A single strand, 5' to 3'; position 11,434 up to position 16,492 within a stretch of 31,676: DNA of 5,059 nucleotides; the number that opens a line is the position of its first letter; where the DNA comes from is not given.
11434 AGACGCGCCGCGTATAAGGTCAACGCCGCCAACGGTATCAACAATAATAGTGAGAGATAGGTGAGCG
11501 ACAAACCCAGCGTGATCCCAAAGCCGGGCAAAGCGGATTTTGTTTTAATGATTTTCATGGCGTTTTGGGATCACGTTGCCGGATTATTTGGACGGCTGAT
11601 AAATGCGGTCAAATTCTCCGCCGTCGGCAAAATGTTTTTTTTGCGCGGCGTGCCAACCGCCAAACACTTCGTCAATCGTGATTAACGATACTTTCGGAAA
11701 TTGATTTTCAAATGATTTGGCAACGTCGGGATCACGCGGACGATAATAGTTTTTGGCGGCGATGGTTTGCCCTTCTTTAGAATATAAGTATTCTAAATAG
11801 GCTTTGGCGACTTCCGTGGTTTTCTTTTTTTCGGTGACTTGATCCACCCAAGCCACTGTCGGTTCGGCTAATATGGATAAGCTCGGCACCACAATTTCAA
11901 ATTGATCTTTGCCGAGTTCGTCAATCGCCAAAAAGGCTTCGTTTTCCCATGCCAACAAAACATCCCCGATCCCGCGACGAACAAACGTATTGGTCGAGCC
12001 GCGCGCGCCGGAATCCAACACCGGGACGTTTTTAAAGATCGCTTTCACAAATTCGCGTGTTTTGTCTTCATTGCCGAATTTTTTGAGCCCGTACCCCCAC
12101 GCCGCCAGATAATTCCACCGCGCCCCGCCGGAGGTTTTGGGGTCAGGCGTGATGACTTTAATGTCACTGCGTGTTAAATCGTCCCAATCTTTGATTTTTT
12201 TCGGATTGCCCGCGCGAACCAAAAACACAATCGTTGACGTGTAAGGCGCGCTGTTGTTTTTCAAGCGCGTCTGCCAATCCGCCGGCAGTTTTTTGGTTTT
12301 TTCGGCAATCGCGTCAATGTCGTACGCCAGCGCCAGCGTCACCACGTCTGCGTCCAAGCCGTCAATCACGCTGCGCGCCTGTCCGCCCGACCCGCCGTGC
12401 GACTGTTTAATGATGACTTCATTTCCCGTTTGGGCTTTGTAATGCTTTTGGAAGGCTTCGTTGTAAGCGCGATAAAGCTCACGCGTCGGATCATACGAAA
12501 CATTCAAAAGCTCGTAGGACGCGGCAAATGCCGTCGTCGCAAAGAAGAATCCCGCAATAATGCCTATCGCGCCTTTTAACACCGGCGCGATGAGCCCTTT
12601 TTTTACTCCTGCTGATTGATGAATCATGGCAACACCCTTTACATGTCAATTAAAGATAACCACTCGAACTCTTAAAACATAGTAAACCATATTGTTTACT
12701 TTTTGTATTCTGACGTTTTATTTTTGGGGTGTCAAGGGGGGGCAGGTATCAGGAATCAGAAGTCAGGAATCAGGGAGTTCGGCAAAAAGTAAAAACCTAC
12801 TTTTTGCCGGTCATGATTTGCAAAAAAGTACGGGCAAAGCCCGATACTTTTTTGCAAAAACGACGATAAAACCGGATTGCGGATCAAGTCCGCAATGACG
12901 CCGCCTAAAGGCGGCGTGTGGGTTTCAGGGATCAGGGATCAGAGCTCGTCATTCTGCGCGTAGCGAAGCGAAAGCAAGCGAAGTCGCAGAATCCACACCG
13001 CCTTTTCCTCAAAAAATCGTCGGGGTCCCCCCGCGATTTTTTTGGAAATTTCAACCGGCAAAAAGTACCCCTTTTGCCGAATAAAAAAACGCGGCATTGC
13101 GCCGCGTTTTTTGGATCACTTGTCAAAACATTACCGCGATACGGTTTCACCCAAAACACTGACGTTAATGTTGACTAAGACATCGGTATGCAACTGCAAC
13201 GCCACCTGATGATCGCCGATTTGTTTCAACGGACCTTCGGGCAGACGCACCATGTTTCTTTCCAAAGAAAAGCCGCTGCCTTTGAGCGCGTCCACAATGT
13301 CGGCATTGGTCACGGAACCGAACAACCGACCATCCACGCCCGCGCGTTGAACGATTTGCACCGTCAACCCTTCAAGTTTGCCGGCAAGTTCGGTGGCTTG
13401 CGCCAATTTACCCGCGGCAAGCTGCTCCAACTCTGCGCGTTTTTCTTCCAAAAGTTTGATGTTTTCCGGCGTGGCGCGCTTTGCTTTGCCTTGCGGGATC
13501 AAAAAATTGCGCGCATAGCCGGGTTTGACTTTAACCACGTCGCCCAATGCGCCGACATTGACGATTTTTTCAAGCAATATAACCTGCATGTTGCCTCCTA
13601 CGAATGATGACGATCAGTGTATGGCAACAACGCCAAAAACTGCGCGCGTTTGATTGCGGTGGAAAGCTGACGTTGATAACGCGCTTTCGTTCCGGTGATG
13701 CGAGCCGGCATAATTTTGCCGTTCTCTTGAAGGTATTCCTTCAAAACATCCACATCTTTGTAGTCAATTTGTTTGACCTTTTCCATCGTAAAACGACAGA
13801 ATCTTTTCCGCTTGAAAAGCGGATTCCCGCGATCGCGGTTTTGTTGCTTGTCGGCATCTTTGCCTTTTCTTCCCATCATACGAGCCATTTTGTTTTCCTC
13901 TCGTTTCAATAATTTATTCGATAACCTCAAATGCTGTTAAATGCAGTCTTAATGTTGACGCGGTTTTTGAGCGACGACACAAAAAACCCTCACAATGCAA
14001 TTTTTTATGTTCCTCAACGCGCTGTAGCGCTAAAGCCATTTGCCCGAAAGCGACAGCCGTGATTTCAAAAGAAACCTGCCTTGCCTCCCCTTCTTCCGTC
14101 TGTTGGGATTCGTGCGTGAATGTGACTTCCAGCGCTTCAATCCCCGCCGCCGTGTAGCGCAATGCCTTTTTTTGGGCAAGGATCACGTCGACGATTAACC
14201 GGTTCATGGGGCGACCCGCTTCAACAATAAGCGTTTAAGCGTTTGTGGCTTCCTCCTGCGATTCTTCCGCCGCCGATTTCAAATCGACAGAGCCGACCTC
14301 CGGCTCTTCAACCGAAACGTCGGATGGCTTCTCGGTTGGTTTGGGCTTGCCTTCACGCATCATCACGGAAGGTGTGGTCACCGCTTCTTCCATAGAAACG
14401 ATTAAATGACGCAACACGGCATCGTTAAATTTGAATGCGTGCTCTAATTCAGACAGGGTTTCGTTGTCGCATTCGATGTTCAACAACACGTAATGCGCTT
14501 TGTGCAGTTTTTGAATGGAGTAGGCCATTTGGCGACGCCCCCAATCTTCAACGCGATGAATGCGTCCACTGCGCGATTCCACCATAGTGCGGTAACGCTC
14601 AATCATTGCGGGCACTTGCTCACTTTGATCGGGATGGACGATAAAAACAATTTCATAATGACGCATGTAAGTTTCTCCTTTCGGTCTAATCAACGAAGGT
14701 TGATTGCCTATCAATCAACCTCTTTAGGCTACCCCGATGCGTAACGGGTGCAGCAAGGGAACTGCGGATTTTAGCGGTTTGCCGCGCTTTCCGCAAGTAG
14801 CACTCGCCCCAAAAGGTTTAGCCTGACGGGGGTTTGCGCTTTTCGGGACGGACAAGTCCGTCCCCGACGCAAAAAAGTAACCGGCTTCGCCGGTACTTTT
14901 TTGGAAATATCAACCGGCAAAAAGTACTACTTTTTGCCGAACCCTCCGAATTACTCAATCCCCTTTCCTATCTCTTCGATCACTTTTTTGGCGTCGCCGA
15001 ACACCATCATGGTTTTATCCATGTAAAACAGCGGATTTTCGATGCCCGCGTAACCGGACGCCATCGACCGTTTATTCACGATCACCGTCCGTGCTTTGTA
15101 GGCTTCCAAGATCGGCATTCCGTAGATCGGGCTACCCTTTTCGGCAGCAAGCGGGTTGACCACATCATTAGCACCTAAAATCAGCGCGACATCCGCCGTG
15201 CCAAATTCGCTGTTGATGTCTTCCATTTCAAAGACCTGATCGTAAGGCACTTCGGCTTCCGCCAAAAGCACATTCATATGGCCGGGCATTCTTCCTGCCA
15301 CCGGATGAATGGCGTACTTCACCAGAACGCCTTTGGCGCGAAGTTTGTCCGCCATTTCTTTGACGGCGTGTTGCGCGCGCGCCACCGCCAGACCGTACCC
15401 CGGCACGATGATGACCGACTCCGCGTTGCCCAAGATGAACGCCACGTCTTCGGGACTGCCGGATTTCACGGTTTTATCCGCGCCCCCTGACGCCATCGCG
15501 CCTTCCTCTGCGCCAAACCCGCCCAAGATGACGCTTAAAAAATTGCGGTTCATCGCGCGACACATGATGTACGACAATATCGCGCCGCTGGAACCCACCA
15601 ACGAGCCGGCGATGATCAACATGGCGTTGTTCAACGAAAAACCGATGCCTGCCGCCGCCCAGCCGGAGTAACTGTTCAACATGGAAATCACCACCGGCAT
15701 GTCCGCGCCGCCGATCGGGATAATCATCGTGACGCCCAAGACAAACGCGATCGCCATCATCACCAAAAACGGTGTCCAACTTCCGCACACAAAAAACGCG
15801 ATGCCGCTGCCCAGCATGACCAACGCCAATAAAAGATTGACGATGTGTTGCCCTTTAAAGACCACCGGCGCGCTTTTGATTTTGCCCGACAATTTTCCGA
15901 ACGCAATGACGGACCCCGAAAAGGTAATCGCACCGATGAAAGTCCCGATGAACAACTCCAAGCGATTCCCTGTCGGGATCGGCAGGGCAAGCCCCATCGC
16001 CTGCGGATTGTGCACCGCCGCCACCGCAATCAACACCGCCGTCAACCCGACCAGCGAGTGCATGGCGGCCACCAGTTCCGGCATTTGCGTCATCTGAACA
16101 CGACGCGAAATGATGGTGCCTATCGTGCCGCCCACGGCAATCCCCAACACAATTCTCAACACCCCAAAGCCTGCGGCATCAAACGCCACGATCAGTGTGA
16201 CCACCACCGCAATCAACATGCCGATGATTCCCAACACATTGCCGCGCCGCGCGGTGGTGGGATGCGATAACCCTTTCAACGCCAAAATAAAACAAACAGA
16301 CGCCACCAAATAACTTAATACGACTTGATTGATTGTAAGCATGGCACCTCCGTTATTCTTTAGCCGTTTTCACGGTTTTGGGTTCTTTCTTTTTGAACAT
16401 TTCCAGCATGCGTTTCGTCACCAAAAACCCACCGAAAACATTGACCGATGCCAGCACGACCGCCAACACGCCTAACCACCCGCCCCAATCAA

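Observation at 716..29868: Ten copies of a double-hairpin element whose shape is conserved while its sequence covaries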

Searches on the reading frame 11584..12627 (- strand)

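Call 10: search_protein_families(library=pfam, proteins=[window:11584-12627:-])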
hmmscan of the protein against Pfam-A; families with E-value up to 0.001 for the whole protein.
window:11584-12627:- (347 aa): 3 families
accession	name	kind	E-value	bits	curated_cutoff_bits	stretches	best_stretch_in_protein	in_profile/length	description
PF13531.11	SBP_bac_11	-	1.5e-37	130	25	1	49-296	10-227/227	Bacterial extracellular solute-binding protein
PF01547.30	SBP_bac_1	-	1.9e-15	58.1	26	1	48-287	4-306/307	Bacterial extracellular solute-binding protein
PF13343.11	SBP_bac_6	-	3.5e-08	33.7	24.6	1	117-311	49-229/245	Bacterial extracellular solute-binding protein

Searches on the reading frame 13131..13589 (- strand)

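Call 10: search_protein_families(library=pfam, proteins=[window:13131-13589:-])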
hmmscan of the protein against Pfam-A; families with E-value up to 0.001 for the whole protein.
window:13131-13589:- (152 aa): 2 families
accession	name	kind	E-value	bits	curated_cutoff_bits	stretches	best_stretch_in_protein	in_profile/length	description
PF03948.19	Ribosomal_L9_C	-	9.5e-25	87.3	23.2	1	63-145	1-84/86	Ribosomal protein L9, C-terminal domain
PF01281.25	Ribosomal_L9_N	-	2.3e-23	81.9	20.7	1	1-46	1-46/47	Ribosomal protein L9, N-terminal domain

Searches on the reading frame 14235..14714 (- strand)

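Call 96: search_protein_families(library=pfam, proteins=[window:14235-14714:-], max_evalue=0.00001)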
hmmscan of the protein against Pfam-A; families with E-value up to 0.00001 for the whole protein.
window:14235-14714:- (159 aa): 1 family
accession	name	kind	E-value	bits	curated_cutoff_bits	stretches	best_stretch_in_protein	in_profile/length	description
PF01250.22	Ribosomal_S6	-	1.8e-30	105.4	27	1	19-106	1-89/90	Ribosomal protein S6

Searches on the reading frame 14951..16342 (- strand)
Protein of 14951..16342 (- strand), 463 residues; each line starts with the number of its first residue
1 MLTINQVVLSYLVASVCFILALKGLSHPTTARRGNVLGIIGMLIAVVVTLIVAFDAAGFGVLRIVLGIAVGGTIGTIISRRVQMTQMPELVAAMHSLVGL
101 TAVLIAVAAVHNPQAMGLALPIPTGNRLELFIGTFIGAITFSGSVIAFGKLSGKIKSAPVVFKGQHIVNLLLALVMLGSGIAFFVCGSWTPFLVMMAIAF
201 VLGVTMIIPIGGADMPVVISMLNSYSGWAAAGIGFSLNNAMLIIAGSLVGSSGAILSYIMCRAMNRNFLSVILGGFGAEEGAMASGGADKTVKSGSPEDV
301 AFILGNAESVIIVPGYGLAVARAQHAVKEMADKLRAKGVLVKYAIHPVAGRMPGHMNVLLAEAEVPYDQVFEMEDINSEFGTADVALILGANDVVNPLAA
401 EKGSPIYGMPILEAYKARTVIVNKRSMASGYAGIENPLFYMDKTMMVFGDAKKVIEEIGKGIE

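Call 10: search_protein_families(library=pfam, proteins=[window:14951-16342:-])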
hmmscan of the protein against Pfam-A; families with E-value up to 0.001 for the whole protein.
window:14951-16342:- (463 aa): 1 family
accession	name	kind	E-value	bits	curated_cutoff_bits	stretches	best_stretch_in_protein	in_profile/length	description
PF02233.22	PNTB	-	7.4e-191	635.5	31.7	1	9-458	3-453/456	NAD(P) transhydrogenase beta subunit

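Call 12: find_related_loci(query=window:14951-16342:-, collection=genome_contigs, flank=3000)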
Query window:14951-16342:- (463 aa) in genome_contigs; peptide patterns used: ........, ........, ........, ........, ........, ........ (x = any residue, [..] = any of these).
600 stretches matched a pattern (row limit reached: there are more); 599 encode a relative of the query (tblastn E <= 1e-3); the best 80 are kept; 80 distinct loci.
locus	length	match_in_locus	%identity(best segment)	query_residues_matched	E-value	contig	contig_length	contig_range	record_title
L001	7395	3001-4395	78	2-463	0e+0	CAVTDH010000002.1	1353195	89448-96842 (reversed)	MAG: uncultured beta proteobacterium isolate MFD00905.bin.1.253 genome assembly, contig: contig_12084, whole genome shot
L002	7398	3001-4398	75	2-463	0e+0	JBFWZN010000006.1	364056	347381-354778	MAG: Vicinamibacterales bacterium isolate CA_2019_TPBS_189 NODE_207_length_364056_cov_9.780312_TPBS, whole genome shotgu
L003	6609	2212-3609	75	2-463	0e+0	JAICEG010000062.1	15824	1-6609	MAG: Vicinamibacteria bacterium isolate BD_FP_2_bin.1 k141_1549433_length_15824_cov_10.5206, whole genome shotgun sequen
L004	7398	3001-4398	73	2-463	0e+0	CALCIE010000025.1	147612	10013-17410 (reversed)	MAG TPA_asm: uncultured proteobacterium isolate SRR5251193_bin.123_CONCOCT_v1.1_MAG genome assembly, contig: ERZ795068.1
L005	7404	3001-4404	74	2-460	0e+0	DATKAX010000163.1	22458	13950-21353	MAG TPA_asm: Burkholderiales bacterium isolate SMAG_U14405 k141_3703898, whole genome shotgun sequence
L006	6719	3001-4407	75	2-463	0e+0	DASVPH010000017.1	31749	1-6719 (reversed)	MAG TPA_asm: Casimicrobiaceae bacterium isolate SMAG_U3174 k141_116570, whole genome shotgun sequence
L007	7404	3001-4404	73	2-463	0e+0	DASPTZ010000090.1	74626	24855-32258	MAG TPA_asm: Casimicrobiaceae bacterium isolate SMAG_U12290 k141_1004769, whole genome shotgun sequence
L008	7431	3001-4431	70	2-463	0e+0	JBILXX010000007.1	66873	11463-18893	MAG: Polaromonas sp. isolate ME2018-11-08GD_3300042901_group8_bin35 Rohwer_bin2203_scaffold_129_c1, whole genome shotgun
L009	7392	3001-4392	75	2-463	0e+0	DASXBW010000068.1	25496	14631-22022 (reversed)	MAG TPA_asm: Casimicrobiaceae bacterium isolate SMAG_U5044 k141_1504004, whole genome shotgun sequence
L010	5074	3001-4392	75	2-463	0e+0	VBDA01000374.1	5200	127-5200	MAG: Betaproteobacteria bacterium isolate BP_31 14_0903_12_20cm_scaffold_26571, whole genome shotgun sequence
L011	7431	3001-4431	71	2-463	0e+0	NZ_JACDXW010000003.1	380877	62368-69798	Mesopusillimonas faecipullorum strain CC-YST705 contig03, whole genome shotgun sequence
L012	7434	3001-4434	72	1-463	0e+0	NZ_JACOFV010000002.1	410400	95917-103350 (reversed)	Undibacterium jejuense strain KACC 12607 2, whole genome shotgun sequence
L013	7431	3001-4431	71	2-463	0e+0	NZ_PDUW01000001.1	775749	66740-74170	Pusillimonas caeni strain KCTC 42353 NODE_1_length_775749_cov_69.0751, whole genome shotgun sequence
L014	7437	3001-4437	70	1-463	0e+0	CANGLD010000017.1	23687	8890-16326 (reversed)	MAG: Oxalobacteraceae bacterium isolate Jr-28jun17-209 genome assembly, contig: Jr-28jun17-C3008, whole genome shotgun s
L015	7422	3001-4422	72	2-463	0e+0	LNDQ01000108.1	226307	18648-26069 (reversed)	MAG: Betaproteobacteria bacterium Ga0077523 Ga0077523_1081.1, whole genome shotgun sequence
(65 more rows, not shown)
